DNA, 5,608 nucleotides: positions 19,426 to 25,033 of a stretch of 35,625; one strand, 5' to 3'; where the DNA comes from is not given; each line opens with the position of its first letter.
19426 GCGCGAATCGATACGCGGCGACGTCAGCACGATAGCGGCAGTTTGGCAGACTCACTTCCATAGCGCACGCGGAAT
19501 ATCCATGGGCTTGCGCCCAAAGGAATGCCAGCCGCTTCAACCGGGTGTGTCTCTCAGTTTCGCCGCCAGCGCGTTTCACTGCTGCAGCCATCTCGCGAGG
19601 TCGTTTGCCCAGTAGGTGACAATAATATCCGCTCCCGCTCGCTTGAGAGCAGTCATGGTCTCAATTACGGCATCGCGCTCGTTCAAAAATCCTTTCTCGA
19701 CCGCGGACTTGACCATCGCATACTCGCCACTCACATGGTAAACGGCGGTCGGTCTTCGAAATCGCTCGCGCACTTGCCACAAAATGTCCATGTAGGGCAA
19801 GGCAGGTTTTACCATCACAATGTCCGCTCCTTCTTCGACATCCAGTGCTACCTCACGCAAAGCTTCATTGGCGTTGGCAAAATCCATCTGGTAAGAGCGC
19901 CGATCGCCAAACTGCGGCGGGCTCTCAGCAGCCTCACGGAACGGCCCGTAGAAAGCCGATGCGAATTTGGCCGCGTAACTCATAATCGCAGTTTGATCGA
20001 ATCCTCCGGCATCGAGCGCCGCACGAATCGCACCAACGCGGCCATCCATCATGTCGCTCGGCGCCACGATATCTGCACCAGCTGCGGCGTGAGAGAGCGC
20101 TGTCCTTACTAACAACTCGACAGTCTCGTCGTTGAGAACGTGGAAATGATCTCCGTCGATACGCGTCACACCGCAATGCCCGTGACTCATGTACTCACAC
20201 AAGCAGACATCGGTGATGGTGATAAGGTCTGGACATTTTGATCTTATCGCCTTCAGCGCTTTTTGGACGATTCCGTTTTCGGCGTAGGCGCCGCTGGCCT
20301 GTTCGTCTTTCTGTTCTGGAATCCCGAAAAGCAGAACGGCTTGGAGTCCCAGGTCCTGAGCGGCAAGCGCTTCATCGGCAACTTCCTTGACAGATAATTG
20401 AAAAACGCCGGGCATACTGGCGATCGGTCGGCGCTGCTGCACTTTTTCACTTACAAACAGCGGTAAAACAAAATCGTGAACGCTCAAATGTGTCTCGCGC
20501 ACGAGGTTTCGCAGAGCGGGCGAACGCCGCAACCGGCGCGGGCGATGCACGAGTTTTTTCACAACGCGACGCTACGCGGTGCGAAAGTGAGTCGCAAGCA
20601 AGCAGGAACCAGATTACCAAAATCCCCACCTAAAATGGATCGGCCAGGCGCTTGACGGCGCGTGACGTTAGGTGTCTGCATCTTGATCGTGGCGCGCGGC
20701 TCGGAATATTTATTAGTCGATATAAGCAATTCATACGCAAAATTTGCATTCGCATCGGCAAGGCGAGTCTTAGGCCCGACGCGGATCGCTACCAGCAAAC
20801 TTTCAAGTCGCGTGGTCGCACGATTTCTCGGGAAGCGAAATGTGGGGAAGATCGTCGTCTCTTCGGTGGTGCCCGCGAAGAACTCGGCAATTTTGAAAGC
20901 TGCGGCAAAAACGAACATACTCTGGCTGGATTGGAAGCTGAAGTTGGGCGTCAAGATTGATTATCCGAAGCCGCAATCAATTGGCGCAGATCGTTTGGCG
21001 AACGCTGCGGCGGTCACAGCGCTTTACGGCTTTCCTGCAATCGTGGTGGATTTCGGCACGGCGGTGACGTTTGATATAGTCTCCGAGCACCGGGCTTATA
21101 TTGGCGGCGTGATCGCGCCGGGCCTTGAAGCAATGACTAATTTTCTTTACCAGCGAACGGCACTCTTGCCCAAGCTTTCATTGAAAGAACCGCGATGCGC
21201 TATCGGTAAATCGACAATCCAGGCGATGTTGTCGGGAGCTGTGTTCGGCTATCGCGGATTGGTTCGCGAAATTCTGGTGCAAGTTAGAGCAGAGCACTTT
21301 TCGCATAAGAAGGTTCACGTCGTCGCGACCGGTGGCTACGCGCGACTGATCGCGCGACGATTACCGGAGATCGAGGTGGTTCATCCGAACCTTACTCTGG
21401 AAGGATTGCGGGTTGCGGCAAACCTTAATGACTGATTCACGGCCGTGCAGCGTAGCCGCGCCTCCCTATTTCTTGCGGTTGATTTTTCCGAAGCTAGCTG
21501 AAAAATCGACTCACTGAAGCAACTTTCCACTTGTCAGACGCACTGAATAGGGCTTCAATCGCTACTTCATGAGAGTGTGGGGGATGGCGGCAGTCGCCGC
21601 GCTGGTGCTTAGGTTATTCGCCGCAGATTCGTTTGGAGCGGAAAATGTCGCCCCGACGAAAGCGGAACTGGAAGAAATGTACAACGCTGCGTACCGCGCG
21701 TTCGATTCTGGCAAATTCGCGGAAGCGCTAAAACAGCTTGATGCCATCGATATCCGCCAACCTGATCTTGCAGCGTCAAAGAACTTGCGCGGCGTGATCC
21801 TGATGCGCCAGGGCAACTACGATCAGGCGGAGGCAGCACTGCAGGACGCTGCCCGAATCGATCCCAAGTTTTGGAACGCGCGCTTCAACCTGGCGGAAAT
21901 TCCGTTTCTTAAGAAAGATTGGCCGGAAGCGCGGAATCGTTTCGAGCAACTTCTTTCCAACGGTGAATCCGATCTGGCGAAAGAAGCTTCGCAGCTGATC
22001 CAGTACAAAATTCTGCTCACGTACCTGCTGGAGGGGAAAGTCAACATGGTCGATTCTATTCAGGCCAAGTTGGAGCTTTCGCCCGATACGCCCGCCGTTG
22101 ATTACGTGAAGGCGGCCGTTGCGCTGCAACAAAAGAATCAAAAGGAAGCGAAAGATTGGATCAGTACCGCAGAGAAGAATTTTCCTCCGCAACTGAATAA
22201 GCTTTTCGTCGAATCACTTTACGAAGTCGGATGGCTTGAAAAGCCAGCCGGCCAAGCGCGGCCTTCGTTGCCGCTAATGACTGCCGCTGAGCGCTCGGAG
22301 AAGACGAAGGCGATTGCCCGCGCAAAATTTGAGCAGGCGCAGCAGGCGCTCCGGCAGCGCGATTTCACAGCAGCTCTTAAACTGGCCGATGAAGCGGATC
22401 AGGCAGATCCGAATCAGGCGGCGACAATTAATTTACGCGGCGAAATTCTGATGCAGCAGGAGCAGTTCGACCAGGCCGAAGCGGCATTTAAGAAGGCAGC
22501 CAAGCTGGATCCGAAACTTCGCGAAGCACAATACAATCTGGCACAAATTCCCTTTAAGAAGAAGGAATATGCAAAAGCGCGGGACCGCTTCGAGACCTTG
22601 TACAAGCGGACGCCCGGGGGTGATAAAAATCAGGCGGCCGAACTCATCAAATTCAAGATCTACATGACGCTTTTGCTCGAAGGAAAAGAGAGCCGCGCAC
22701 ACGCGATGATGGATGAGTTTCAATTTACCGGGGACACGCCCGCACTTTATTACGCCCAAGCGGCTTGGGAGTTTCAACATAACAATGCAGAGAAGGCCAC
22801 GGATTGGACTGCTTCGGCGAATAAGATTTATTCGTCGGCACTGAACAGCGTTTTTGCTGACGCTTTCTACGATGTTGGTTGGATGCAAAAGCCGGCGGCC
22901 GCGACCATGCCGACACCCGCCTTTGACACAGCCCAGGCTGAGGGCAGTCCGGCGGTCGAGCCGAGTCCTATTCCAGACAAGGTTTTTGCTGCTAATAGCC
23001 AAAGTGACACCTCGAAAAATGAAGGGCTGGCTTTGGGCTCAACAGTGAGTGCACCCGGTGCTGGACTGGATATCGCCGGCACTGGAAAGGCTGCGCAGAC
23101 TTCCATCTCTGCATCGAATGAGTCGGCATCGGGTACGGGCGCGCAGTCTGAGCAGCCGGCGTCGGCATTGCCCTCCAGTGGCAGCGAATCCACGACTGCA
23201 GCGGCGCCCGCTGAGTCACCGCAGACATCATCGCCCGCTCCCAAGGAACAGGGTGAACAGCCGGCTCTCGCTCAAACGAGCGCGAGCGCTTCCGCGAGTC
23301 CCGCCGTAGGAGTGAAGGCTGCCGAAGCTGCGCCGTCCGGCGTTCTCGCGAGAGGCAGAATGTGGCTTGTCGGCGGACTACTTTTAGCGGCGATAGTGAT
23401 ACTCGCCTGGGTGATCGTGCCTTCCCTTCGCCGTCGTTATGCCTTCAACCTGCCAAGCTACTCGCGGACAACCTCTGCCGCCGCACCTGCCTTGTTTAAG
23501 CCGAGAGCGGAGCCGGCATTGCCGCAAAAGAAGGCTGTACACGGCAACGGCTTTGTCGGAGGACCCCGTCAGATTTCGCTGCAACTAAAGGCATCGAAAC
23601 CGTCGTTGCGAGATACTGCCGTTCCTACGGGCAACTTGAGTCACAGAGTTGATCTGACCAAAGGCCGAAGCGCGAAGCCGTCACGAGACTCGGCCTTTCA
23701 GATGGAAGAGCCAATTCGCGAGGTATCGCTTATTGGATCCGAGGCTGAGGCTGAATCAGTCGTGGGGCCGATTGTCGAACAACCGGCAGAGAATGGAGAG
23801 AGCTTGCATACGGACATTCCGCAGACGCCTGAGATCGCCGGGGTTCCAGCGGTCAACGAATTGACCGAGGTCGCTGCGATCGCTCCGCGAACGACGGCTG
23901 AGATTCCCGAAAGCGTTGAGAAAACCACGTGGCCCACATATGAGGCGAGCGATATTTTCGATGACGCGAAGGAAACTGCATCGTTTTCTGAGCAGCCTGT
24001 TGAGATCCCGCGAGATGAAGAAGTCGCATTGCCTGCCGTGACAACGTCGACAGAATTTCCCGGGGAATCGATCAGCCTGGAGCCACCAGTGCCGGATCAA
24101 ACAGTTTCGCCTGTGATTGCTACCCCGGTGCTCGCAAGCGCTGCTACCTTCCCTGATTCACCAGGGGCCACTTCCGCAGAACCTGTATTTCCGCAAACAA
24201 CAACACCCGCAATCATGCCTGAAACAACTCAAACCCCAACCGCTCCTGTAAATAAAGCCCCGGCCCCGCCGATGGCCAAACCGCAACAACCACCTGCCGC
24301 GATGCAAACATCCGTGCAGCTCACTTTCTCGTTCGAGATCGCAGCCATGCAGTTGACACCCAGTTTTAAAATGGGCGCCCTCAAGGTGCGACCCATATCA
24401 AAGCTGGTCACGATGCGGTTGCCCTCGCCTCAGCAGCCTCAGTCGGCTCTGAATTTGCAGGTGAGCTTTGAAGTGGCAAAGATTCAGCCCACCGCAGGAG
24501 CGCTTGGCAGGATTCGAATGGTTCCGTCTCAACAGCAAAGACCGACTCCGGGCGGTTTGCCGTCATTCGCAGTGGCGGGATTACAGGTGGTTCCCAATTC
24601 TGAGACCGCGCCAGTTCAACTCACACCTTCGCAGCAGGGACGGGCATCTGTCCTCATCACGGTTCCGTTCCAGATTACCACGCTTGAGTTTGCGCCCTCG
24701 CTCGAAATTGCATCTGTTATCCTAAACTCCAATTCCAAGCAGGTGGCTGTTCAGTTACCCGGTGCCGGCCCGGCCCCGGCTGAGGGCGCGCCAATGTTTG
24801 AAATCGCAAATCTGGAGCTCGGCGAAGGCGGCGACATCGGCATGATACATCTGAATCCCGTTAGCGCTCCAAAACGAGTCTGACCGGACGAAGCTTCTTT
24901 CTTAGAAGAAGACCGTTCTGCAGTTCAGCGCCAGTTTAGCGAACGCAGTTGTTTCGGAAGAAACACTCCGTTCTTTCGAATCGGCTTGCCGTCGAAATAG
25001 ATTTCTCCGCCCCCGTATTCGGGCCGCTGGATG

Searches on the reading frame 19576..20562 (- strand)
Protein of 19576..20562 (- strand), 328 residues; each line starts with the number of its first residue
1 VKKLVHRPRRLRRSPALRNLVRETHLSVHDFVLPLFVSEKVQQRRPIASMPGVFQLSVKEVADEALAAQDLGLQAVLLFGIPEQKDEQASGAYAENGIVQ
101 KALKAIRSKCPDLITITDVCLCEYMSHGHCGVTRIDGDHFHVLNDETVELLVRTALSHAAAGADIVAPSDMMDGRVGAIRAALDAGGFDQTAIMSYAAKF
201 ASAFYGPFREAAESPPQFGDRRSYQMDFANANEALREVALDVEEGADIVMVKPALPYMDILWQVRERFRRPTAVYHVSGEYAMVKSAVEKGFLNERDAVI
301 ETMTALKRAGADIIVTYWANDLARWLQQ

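Call 17: search_protein_families(library=pfam, proteins=[window:19576-20562:-], max_evalue=0.001)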
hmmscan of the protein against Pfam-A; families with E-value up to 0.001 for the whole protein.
window:19576-20562:- (328 aa): 1 family
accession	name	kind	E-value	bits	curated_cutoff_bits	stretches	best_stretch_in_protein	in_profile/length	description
PF00490.27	ALAD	-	2.2e-146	487.5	24.6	1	6-325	2-317/317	Delta-aminolevulinic acid dehydratase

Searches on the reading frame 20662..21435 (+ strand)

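Call 17: search_protein_families(library=pfam, proteins=[window:20662-21435:+], max_evalue=0.001)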
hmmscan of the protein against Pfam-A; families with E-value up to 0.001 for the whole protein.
window:20662-21435:+ (257 aa): 1 family
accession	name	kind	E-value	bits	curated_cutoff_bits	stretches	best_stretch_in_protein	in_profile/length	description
PF03309.20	Pan_kinase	-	8.8e-50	169.8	24.7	1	17-205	2-203/205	Type III pantothenate kinase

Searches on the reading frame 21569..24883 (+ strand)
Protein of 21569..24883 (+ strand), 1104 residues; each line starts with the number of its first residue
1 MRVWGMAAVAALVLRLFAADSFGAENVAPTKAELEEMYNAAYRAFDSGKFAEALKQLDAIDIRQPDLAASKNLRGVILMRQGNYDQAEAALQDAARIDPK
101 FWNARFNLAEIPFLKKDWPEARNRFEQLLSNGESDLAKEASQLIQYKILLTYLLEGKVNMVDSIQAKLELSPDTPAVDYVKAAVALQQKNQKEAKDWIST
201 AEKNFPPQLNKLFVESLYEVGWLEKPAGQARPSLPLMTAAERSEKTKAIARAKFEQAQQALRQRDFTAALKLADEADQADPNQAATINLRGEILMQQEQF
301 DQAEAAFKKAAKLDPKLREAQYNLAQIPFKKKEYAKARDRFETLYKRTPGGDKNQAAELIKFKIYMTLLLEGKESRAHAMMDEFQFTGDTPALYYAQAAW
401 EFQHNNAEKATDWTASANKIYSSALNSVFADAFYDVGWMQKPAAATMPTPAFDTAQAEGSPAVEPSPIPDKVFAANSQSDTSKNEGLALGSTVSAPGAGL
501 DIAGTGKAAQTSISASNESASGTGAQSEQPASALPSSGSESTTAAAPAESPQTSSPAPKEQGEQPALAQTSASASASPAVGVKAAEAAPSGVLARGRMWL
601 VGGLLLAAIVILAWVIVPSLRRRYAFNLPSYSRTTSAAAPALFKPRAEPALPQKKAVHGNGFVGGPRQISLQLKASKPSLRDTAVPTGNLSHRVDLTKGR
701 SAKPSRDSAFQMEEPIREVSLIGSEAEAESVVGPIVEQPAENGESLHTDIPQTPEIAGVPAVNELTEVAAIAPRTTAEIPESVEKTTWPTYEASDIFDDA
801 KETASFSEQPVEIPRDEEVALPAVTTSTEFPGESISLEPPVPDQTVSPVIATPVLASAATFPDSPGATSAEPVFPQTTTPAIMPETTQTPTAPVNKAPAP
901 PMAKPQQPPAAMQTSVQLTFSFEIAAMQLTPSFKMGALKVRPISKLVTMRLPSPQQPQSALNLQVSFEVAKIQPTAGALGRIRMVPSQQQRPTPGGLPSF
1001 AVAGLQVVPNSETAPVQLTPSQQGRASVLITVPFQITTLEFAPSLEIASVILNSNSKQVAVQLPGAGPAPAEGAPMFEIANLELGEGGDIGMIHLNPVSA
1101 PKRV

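Call 17: search_protein_families(library=pfam, proteins=[window:21569-24883:+], max_evalue=0.001)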
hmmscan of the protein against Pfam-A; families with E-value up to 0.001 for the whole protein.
window:21569-24883:+ (1104 aa): 18 families
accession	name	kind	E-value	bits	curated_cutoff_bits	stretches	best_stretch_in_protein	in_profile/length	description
PF13432.12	TPR_16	-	9.6e-20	71.1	32.7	3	290-351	3-64/65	Tetratricopeptide repeat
PF14559.12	TPR_19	-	4.5e-18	65.8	25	3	78-131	1-54/68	Tetratricopeptide repeat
PF07719.23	TPR_2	-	3.3e-16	58.4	27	2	287-316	4-33/34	Tetratricopeptide repeat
PF13414.12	TPR_11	-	2.5e-12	46.7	26.8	1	291-329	1-39/42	TPR repeat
PF00515.34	TPR_1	-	6.1e-11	42.1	27.8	2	288-316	5-33/34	Tetratricopeptide repeat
PF13428.12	TPR_14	-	3.5e-10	40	23.5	2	289-327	6-44/44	Tetratricopeptide repeat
PF12895.13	ANAPC3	-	8.4e-10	39.2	27.2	0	253-310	26-82/82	Anaphase-promoting complex, cyclosome, subunit 3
PF13424.12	TPR_12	-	8.9e-10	39.1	30.1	2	284-345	3-72/77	Tetratricopeptide repeat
PF13181.12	TPR_8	-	1.5e-09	37.7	25.7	1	288-316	5-33/34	Tetratricopeptide repeat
PF13371.12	TPR_9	-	1.9e-06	28.2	35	0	260-320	5-65/73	Tetratricopeptide repeat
PF24575.1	TPR_Slam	-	2.3e-06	28.4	35.2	0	74-125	53-104/104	Surface lipoprotein assembly modifier, N-terminal TPR repeats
PF23300.3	HEAT_Nup120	-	1.3e-05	25.6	29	0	163-205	14-56/170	Nucleoporin Nup120, HEAT repeats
PF09613.16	HrpB1_HrpK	-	1.4e-05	25.2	29.3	0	37-100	14-77/126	Bacterial type III secretion protein (HrpB1_HrpK)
PF23914.1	TPR_CcmH_CycH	-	2.1e-05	24.8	42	1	278-336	44-102/158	Cytochrome c-type biogenesis protein H TPR domain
PF13512.12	TPR_18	-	3.3e-05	24.5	21.9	0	26-103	3-82/145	Tetratricopeptide repeat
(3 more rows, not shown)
